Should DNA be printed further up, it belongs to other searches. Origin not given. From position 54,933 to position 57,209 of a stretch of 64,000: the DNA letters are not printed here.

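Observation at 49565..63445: Tightly coupled candidate defense operon: SNF2 helicase, 64-aa protein, SMC-like ATPase, OLD-family ATPase-Toprim nuclease, 260-aa unknown, Type III mod, YhcG nuclease, Type III res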

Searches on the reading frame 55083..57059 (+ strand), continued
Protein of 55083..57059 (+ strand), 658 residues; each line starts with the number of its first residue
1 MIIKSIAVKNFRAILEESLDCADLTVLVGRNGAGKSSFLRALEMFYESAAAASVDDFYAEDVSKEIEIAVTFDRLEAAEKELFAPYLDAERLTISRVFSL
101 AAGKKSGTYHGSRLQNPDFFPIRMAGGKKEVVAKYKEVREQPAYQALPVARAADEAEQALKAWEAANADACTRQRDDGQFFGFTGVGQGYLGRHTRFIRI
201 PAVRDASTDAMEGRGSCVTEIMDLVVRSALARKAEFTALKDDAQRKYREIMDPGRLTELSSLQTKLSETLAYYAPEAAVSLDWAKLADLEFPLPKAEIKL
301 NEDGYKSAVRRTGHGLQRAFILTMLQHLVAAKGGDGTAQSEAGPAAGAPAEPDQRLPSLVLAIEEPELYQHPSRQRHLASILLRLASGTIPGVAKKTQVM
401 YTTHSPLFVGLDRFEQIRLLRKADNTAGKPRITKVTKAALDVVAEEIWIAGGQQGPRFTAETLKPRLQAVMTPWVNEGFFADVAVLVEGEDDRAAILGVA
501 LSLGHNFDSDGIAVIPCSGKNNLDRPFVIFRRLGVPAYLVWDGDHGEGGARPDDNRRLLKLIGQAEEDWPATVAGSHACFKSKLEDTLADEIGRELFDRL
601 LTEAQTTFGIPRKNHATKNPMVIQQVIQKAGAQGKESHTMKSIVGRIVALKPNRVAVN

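Call 106: find_homologous_proteins(query=window:55083-57059:+, max_evalue=1e-40)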
Query window:55083-57059:+ (658 aa): 3017 proteins with E <= 1e-40 among 8000 candidates; the best 120 are listed.
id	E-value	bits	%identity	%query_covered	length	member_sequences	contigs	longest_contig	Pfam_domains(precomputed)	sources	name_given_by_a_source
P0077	0.0e+0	1468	100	100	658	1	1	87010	PF20469.5,PF11398.15,PF13175.13,PF13304.13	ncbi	-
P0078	0.0e+0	1078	71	99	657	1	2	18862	PF20469.5,PF11398.15,PF13175.13,PF13476.13,PF02463.26,PF13304.13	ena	-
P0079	0.0e+0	1067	70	99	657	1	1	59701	PF20469.5,PF11398.15,PF13175.13,PF13476.13,PF02463.26,PF13304.13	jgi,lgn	jgi:predicted ATP-dependent endonuclease of OLD family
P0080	0.0e+0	1066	70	99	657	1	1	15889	PF20469.5,PF11398.15,PF13175.13,PF13476.13,PF02463.26,PF13304.13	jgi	-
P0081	0.0e+0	1066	70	99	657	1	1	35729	PF20469.5,PF11398.15,PF13175.13,PF13476.13,PF13304.13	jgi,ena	-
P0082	0.0e+0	1064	71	99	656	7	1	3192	PF20469.5,PF11398.15,PF13175.13,PF13476.13,PF02463.26,PF13304.13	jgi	-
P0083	0.0e+0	1062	70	99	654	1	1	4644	PF20469.5,PF11398.15,PF13175.13,PF13476.13,PF13304.13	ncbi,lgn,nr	ncbi:MAG: ATP-dependent endonuclease [Deltaproteobacteria bacterium]|nr:ATP-dependent endonuclease [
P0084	0.0e+0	1061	70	100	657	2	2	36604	PF20469.5,PF11398.15,PF13175.13,PF13476.13,PF02463.26,PF13304.13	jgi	jgi:putative ATP-dependent endonuclease of OLD family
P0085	0.0e+0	1061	70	99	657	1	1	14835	PF20469.5,PF11398.15,PF13175.13,PF13476.13,PF02463.26,PF13304.13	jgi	-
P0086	0.0e+0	1060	70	99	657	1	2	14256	PF20469.5,PF11398.15,PF13175.13,PF13476.13,PF02463.26,PF13304.13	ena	-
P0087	0.0e+0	1060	70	99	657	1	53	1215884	PF20469.5,PF11398.15,PF13175.13,PF13476.13,PF02463.26,PF13304.13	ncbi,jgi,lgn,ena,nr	ncbi:MAG TPA: ATP-dependent endonuclease [Planctomycetota bacterium]|jgi:predicted ATP-dependent end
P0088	0.0e+0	1060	70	99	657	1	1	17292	PF20469.5,PF11398.15,PF13175.13,PF13476.13,PF02463.26,PF13304.13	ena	-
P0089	0.0e+0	1059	70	99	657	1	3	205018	PF20469.5,PF11398.15,PF13175.13,PF13476.13,PF02463.26,PF13304.13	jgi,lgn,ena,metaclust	metaclust:\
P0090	0.0e+0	1058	70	99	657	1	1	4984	PF20469.5,PF11398.15,PF13175.13,PF13476.13,PF02463.26,PF13304.13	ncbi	-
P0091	0.0e+0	1058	70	99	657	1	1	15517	PF20469.5,PF11398.15,PF13175.13,PF13476.13,PF02463.26,PF13304.13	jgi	jgi:putative ATP-dependent endonuclease of OLD family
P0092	0.0e+0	1057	70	99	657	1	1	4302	PF20469.5,PF11398.15,PF13175.13,PF13476.13,PF02463.26,PF13304.13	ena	-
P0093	0.0e+0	1056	70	99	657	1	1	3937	PF20469.5,PF11398.15,PF13175.13,PF13476.13,PF02463.26,PF13304.13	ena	-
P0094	0.0e+0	1055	70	99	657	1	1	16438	PF20469.5,PF11398.15,PF13175.13,PF13476.13,PF02463.26,PF13304.13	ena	-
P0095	0.0e+0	1055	70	99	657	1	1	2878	PF20469.5,PF13175.13,PF13476.13,PF02463.26,PF13304.13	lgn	-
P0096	0.0e+0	1054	69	99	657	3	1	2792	PF20469.5,PF11398.15,PF13175.13,PF13476.13,PF02463.26,PF13304.13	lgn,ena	-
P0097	0.0e+0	1053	70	99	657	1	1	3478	PF20469.5,PF11398.15,PF13175.13,PF13476.13,PF02463.26,PF13304.13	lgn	-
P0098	0.0e+0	1052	70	99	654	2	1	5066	PF20469.5,PF13175.13,PF13476.13,PF02463.26,PF13304.13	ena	-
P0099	0.0e+0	1052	70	99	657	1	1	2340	PF20469.5,PF11398.15,PF13175.13,PF13476.13,PF02463.26,PF13304.13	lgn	-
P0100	0.0e+0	1051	70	99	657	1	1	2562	PF20469.5,PF11398.15,PF13175.13,PF13476.13,PF13304.13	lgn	-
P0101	0.0e+0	1050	70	99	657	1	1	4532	PF20469.5,PF11398.15,PF13175.13,PF13476.13,PF02463.26,PF13304.13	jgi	jgi:predicted ATP-dependent endonuclease of OLD family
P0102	0.0e+0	1050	69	99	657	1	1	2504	PF20469.5,PF11398.15,PF13175.13,PF13476.13,PF13304.13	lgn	-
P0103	0.0e+0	1048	69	99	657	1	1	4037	PF20469.5,PF11398.15,PF13175.13,PF13476.13,PF02463.26,PF13304.13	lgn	-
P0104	0.0e+0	1048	70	99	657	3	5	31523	PF20469.5,PF11398.15,PF13175.13,PF13476.13,PF02463.26,PF13304.13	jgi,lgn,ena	jgi:energy-coupling factor transporter ATP-binding protein EcfA2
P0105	0.0e+0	1045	70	99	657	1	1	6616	PF20469.5,PF11398.15,PF13175.13,PF13476.13,PF02463.26,PF13304.13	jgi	jgi:putative ATP-dependent endonuclease of OLD family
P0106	0.0e+0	1043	69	99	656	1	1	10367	PF20469.5,PF11398.15,PF13175.13,PF13476.13,PF02463.26,PF13304.13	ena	-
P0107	0.0e+0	1040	68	99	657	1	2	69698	PF20469.5,PF11398.15,PF13175.13,PF13476.13,PF02463.26,PF13304.13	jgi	jgi:putative ATP-dependent endonuclease of the OLD family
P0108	0.0e+0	1039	69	100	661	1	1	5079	PF20469.5,PF11398.15,PF13175.13,PF13476.13,PF02463.26,PF13304.13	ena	-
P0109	0.0e+0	1038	69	99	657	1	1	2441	PF20469.5,PF11398.15,PF13175.13,PF13476.13,PF02463.26,PF13304.13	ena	-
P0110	0.0e+0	1038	69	99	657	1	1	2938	PF20469.5,PF11398.15,PF13175.13,PF13476.13,PF02463.26,PF13304.13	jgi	jgi:hypothetical protein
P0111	0.0e+0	1038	69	99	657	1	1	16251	PF20469.5,PF11398.15,PF13175.13,PF13476.13,PF02463.26,PF13304.13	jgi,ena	-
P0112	0.0e+0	1037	69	99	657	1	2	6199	PF20469.5,PF11398.15,PF13175.13,PF13476.13,PF02463.26,PF13304.13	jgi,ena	-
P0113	0.0e+0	1036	68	99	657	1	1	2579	PF20469.5,PF13175.13,PF13476.13,PF13304.13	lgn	-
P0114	0.0e+0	1036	69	100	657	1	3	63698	PF20469.5,PF11398.15,PF13175.13,PF13476.13,PF02463.26,PF13304.13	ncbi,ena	-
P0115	0.0e+0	1033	69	99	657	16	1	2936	PF20469.5,PF11398.15,PF13175.13,PF13476.13,PF02463.26,PF13304.13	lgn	-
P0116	0.0e+0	1032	68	100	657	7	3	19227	PF20469.5,PF11398.15,PF13175.13,PF13476.13,PF13304.13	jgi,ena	jgi:predicted ATP-dependent endonuclease of OLD family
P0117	0.0e+0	1031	68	99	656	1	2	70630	PF20469.5,PF11398.15,PF13175.13,PF13476.13,PF02463.26,PF13304.13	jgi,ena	jgi:hypothetical protein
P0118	0.0e+0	1030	68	99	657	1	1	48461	PF20469.5,PF11398.15,PF13175.13,PF13476.13,PF13304.13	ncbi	-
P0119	0.0e+0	1030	69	99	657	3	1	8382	PF20469.5,PF13175.13,PF13476.13,PF13304.13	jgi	-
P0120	0.0e+0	1030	68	99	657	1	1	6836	PF20469.5,PF11398.15,PF13175.13,PF13476.13,PF02463.26,PF13304.13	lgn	-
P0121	0.0e+0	1029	69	99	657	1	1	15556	PF20469.5,PF11398.15,PF13175.13,PF13476.13,PF02463.26,PF13304.13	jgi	jgi:putative ATP-dependent endonuclease of OLD family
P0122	0.0e+0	1029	70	99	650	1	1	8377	PF20469.5,PF11398.15,PF13175.13,PF13476.13,PF02463.26,PF13304.13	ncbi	-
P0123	0.0e+0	1027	68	99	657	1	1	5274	PF20469.5,PF11398.15,PF13175.13,PF13476.13,PF13304.13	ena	-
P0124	0.0e+0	1027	68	99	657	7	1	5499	PF20469.5,PF11398.15,PF13175.13,PF13476.13,PF02463.26,PF13304.13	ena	-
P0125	0.0e+0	1027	68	100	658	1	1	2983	PF20469.5,PF11398.15,PF13175.13,PF13476.13,PF02463.26,PF13304.13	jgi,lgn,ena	-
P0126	0.0e+0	1026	68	100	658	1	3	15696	PF20469.5,PF13175.13,PF13476.13,PF02463.26,PF13304.13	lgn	-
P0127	0.0e+0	1025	69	99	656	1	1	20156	PF20469.5,PF11398.15,PF13175.13,PF13476.13,PF02463.26,PF13304.13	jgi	jgi:predicted ATP-dependent endonuclease of OLD family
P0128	0.0e+0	1025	68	99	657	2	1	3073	PF20469.5,PF11398.15,PF13175.13,PF13476.13,PF02463.26,PF13304.13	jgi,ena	-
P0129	0.0e+0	1025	69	99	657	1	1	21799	PF20469.5,PF13175.13,PF13476.13,PF02463.26,PF13304.13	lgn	-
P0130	0.0e+0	1024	70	96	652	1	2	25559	PF20469.5,PF11398.15,PF13175.13,PF13476.13,PF13304.13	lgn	-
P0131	0.0e+0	1022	68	99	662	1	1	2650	PF20469.5,PF11398.15,PF13175.13,PF13476.13,PF02463.26,PF13304.13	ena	-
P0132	0.0e+0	1022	67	99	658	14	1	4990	PF20469.5,PF11398.15,PF13175.13,PF13476.13,PF02463.26,PF13304.13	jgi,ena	-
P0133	0.0e+0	1021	68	99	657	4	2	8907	PF20469.5,PF11398.15,PF13175.13,PF13476.13,PF02463.26,PF13304.13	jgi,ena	jgi:energy-coupling factor transporter ATP-binding protein EcfA2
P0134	0.0e+0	1021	68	99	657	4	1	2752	PF20469.5,PF11398.15,PF13175.13,PF13476.13,PF13304.13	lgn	-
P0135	0.0e+0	1021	68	99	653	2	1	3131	PF20469.5,PF11398.15,PF13175.13,PF13476.13,PF02463.26,PF13304.13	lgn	-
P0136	0.0e+0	1020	68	99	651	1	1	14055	PF20469.5,PF11398.15,PF13175.13,PF13476.13,PF02463.26,PF13304.13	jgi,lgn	jgi:predicted ATP-dependent endonuclease of OLD family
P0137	0.0e+0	1020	69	99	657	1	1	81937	PF20469.5,PF11398.15,PF13175.13,PF13476.13,PF02463.26,PF13304.13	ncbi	ncbi:MAG: ATP-dependent endonuclease [Planctomycetota bacterium]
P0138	0.0e+0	1020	68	99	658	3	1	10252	PF20469.5,PF11398.15,PF13175.13,PF13476.13,PF02463.26,PF13304.13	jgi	jgi:energy-coupling factor transporter ATP-binding protein EcfA2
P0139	0.0e+0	1019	68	99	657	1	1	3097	PF20469.5,PF11398.15,PF13175.13,PF13476.13,PF02463.26,PF13304.13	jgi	jgi:putative ATP-dependent endonuclease of OLD family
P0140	0.0e+0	1019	68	99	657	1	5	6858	PF20469.5,PF11398.15,PF13175.13,PF13476.13,PF02463.26,PF13304.13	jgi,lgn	jgi:putative ATP-dependent endonuclease of the OLD family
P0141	0.0e+0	1019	68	99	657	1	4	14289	PF20469.5,PF11398.15,PF13175.13,PF13476.13,PF02463.26,PF13304.13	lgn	-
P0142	0.0e+0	1018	68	99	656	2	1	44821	PF20469.5,PF11398.15,PF13175.13,PF13476.13,PF13304.13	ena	-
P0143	0.0e+0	1017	68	100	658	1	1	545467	PF20469.5,PF11398.15,PF13175.13,PF13476.13,PF02463.26,PF13304.13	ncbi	-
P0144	0.0e+0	1017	68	99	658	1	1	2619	PF20469.5,PF11398.15,PF13175.13,PF13476.13,PF02463.26,PF13304.13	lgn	-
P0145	0.0e+0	1015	67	99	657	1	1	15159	PF20469.5,PF13175.13,PF13476.13,PF13304.13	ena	-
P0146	0.0e+0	1014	66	100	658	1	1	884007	PF20469.5,PF11398.15,PF13175.13,PF13476.13,PF02463.26,PF13304.13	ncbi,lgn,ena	-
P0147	0.0e+0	1013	68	99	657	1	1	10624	PF20469.5,PF11398.15,PF13175.13,PF13476.13,PF02463.26,PF13304.13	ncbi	-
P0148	0.0e+0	1013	67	99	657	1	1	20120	PF20469.5,PF11398.15,PF13175.13,PF13476.13,PF02463.26,PF13304.13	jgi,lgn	jgi:energy-coupling factor transporter ATP-binding protein EcfA2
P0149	0.0e+0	1011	67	99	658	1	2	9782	PF20469.5,PF11398.15,PF13175.13,PF13476.13,PF02463.26,PF13304.13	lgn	-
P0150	0.0e+0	1010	68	99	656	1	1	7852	PF20469.5,PF11398.15,PF13175.13,PF13476.13,PF13304.13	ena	-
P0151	1.1e-297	1007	67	99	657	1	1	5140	PF20469.5,PF11398.15,PF13175.13,PF13476.13,PF02463.26,PF13304.13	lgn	-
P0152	1.3e-297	1007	68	100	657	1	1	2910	PF20469.5,PF11398.15,PF13175.13,PF13476.13,PF02463.26,PF13304.13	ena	-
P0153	3.0e-297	1005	68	99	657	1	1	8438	PF20469.5,PF11398.15,PF13175.13,PF13476.13,PF02463.26,PF13304.13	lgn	-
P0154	3.4e-297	1005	68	99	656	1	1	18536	PF20469.5,PF11398.15,PF13175.13,PF13304.13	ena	-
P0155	4.2e-297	1005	67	99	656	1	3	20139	PF20469.5,PF11398.15,PF13175.13,PF13476.13,PF02463.26,PF13304.13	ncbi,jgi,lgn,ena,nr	ncbi:MAG: ATP-dependent endonuclease [Dethiobacter sp.]|nr:ATP-dependent endonuclease [Dethiobacter 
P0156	5.4e-297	1005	66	99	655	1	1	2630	PF20469.5,PF11398.15,PF13175.13,PF13476.13,PF02463.26,PF13304.13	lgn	-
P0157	1.6e-296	1003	66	99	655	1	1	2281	PF20469.5,PF11398.15,PF13175.13,PF13476.13,PF02463.26,PF13304.13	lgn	-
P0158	2.1e-296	1003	66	99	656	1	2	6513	PF20469.5,PF11398.15,PF13175.13,PF13476.13,PF02463.26,PF13304.13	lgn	-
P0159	2.1e-296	1003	68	99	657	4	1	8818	PF20469.5,PF11398.15,PF13175.13,PF13476.13,PF02463.26,PF13304.13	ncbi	-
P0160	6.8e-296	1001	66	99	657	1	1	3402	PF20469.5,PF11398.15,PF13175.13,PF13476.13,PF02463.26,PF13304.13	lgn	-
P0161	7.7e-295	997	67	99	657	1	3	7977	PF20469.5,PF11398.15,PF13175.13,PF13476.13,PF13304.13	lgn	-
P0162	1.1e-294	997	66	100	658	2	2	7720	PF20469.5,PF11398.15,PF13175.13,PF13476.13,PF02463.26,PF13304.13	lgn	-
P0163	2.5e-294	996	66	99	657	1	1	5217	PF20469.5,PF13175.13,PF13476.13,PF13304.13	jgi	-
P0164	3.6e-294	995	66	99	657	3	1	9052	PF20469.5,PF11398.15,PF13175.13,PF13476.13,PF13304.13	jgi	-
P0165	5.0e-294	995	66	99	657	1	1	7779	PF20469.5,PF11398.15,PF13175.13,PF13476.13,PF02463.26,PF13304.13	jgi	jgi:ABC-type dipeptide/oligopeptide/nickel transport system ATPase component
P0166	1.2e-293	994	67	99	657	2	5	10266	PF20469.5,PF11398.15,PF13175.13,PF13476.13,PF02463.26,PF13304.13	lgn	-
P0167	1.2e-293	993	66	99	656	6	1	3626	PF20469.5,PF11398.15,PF13175.13,PF13476.13,PF02463.26,PF13304.13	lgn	-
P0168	1.4e-293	993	66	99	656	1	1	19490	PF20469.5,PF13175.13,PF13476.13,PF02463.26,PF13304.13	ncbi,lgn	ncbi:MAG: ATP-dependent endonuclease [Syntrophaceae bacterium]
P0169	1.9e-293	993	66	100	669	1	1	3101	PF20469.5,PF11398.15,PF13175.13,PF13476.13,PF02463.26,PF13304.13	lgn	-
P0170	8.3e-293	991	66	99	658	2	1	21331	PF20469.5,PF11398.15,PF13175.13,PF13304.13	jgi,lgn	-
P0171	3.9e-292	989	66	99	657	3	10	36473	PF20469.5,PF11398.15,PF13175.13,PF13476.13,PF02463.26,PF13304.13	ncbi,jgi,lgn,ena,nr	ncbi:MAG TPA: ATP-dependent endonuclease [Acidobacteriota bacterium]|nr:ATP-dependent endonuclease [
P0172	9.7e-292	987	67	99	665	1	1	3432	PF20469.5,PF13175.13,PF13304.13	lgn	-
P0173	1.1e-291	987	67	99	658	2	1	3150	PF20469.5,PF13175.13,PF13304.13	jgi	-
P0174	2.8e-291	986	66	99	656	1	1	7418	PF20469.5,PF11398.15,PF13175.13,PF02463.26,PF13304.13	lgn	-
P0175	1.2e-290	984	67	99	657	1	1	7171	PF20469.5,PF11398.15,PF13175.13,PF13476.13,PF02463.26,PF13304.13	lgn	-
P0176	7.0e-290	981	66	99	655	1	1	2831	PF20469.5,PF11398.15,PF13175.13,PF13476.13,PF02463.26,PF13304.13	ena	-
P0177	1.2e-289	980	70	93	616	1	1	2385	PF20469.5,PF13175.13,PF13304.13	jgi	jgi:hypothetical protein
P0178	1.8e-289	980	66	99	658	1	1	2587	PF20469.5,PF13175.13,PF13476.13,PF02463.26,PF13304.13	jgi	jgi:predicted ATP-dependent endonuclease of OLD family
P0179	2.9e-289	979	66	100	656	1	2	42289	PF20469.5,PF11398.15,PF13175.13,PF13476.13,PF02463.26,PF13304.13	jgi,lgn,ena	-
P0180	9.0e-289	977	66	99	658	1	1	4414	PF20469.5,PF11398.15,PF13175.13,PF13476.13,PF02463.26,PF13304.13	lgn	-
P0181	1.8e-288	976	66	99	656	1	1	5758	PF20469.5,PF11398.15,PF13175.13,PF13476.13,PF02463.26,PF13304.13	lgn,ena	-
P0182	2.4e-288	976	65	99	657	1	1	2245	PF20469.5,PF11398.15,PF13175.13,PF13476.13,PF02463.26,PF13304.13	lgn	-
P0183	7.2e-288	974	66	100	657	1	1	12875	PF20469.5,PF13175.13,PF13476.13,PF13304.13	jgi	jgi:putative ATP-dependent endonuclease of the OLD family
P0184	1.2e-286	970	70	91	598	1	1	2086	PF20469.5,PF13175.13,PF13476.13,PF13304.13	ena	-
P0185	3.5e-286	969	67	99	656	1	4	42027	PF20469.5,PF11398.15,PF13175.13,PF13476.13,PF02463.26,PF13304.13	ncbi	ncbi:MAG: ATP-dependent nuclease [Desulfobaccales bacterium]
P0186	1.4e-285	967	65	99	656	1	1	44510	PF20469.5,PF11398.15,PF13175.13,PF13476.13,PF02463.26,PF13304.13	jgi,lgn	jgi:predicted ATP-dependent endonuclease of OLD family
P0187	3.8e-285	965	64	99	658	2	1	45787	PF20469.5,PF11398.15,PF13175.13,PF13476.13,PF02463.26,PF13304.13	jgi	-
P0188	3.9e-285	965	64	99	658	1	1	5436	PF20469.5,PF11398.15,PF00005.34,PF13175.13,PF02463.26,PF13304.13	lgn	-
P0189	1.1e-284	964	64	99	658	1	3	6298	PF20469.5,PF11398.15,PF00005.34,PF13175.13,PF13476.13,PF02463.26,PF13304.13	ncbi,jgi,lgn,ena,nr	ncbi:MAG: ATP-dependent endonuclease [Desulfobacteraceae bacterium]|nr:MAG: ATP-dependent endonuclea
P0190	1.2e-284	964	64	100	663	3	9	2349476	PF20469.5,PF11398.15,PF00005.34,PF13175.13,PF13476.13,PF13304.13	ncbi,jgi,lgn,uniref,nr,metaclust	ncbi:ATP-dependent nuclease [Candidatus Desulforudis audaxviator]|uniref:ATP-dependent endonuclease,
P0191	3.9e-284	962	65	98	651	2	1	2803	PF20469.5,PF11398.15,PF13175.13,PF13304.13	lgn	-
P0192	1.6e-283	960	64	99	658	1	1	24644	PF20469.5,PF11398.15,PF00005.34,PF13175.13,PF13476.13,PF02463.26,PF13304.13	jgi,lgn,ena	-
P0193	2.4e-282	956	65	99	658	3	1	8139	PF20469.5,PF11398.15,PF13175.13,PF13476.13,PF02463.26,PF13304.13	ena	-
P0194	1.5e-281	954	64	99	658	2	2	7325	PF20469.5,PF11398.15,PF13175.13,PF13304.13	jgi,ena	-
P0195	1.9e-281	953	64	99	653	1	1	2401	PF20469.5,PF11398.15,PF13175.13,PF13476.13,PF13304.13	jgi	-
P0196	7.8e-281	951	64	99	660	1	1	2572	PF20469.5,PF11398.15,PF13175.13,PF13304.13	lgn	-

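Call 107: find_encoding_contigs(protein=P0087, flank=6000, max_places=5)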
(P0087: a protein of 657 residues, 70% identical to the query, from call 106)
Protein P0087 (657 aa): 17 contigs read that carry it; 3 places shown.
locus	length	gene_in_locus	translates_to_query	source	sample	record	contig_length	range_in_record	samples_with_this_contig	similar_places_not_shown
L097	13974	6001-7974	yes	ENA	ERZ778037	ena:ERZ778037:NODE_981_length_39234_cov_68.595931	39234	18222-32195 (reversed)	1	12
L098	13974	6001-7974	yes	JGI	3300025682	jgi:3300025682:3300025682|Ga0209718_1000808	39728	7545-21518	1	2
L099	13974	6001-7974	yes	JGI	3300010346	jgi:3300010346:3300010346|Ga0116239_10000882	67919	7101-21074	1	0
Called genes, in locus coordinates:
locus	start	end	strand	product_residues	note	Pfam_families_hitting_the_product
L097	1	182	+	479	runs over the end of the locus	PF00069:Pkinase, PF01636:APH (faint), PF07714:PK_Tyr_Ser-Thr, PF03109:ABC1 (weak), PF14531:Kinase-like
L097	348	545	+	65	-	-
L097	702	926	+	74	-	PF01381:HTH_3, PF12844:HTH_19, PF13560:HTH_31, PF22495:HTH_92 (weak)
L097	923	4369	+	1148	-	PF00176:SNF2-rel_dom, PF00270:DEAD, PF04851:ResIII, PF00271:Helicase_C, PF13020:NOV_C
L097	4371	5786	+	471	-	PF02646:RmuC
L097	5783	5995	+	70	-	PF13619:KTSC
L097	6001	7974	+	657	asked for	PF02463:SMC_N (weak), PF11398:DUF2813 (weak), PF13175:AAA_15, PF13476:AAA_23 (weak), PF13304:AAA_21 (weak), PF20469:OLD-like_TOPRIM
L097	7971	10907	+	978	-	PF06634:DUF1156, PF02086:MethyltransfD12 (faint), PF03602:Cons_hypoth95 (faint)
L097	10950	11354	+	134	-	PF13366:PDDEXK_3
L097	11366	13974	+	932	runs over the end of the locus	PF04465:DUF499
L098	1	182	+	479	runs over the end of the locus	PF00069:Pkinase, PF01636:APH (faint), PF07714:PK_Tyr_Ser-Thr, PF03109:ABC1 (weak), PF14531:Kinase-like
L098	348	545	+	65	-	-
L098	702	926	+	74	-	PF01381:HTH_3, PF12844:HTH_19, PF13560:HTH_31, PF22495:HTH_92 (weak)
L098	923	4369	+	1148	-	PF00176:SNF2-rel_dom, PF00270:DEAD, PF04851:ResIII, PF00271:Helicase_C, PF13020:NOV_C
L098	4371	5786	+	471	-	PF02646:RmuC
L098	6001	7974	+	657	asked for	PF02463:SMC_N (weak), PF11398:DUF2813 (weak), PF13175:AAA_15, PF13476:AAA_23 (weak), PF13304:AAA_21 (weak), PF20469:OLD-like_TOPRIM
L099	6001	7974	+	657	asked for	PF02463:SMC_N (weak), PF11398:DUF2813 (weak), PF13175:AAA_15, PF13476:AAA_23 (weak), PF13304:AAA_21 (weak), PF20469:OLD-like_TOPRIM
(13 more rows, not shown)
